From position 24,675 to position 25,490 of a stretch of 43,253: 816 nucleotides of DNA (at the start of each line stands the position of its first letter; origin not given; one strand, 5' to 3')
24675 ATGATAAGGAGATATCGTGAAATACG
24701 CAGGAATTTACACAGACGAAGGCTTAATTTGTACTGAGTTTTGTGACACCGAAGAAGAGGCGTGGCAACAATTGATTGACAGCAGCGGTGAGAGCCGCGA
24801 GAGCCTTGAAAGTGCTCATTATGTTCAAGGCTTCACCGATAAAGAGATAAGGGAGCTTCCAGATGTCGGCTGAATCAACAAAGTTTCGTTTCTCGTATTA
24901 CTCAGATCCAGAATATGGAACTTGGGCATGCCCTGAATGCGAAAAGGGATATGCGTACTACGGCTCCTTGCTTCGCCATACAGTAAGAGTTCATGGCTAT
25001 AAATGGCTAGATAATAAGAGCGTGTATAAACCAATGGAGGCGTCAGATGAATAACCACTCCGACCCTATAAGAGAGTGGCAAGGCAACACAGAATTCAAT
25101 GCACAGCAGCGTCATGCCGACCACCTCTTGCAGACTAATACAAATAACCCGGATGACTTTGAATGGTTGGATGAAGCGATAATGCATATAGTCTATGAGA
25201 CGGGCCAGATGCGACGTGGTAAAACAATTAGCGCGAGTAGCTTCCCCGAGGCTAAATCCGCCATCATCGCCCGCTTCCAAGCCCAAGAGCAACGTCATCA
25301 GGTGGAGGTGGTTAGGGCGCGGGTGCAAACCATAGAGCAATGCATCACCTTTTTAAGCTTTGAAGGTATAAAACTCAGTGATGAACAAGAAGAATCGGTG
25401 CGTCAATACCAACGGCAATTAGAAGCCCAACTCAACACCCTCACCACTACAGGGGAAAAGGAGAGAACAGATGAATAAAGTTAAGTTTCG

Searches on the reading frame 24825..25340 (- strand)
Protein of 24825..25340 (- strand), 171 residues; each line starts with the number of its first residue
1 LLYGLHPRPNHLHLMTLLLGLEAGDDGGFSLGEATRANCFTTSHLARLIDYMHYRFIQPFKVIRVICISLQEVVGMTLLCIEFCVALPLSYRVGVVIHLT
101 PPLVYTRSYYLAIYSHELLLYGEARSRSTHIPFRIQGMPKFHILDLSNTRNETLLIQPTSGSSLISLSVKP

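Call 98: search_protein_families(library=phrogs, proteins=[window:24825-25340:-], max_evalue=0.01)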
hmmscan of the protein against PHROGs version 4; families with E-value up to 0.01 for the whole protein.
window:24825-25340:- (171 aa): 0 families
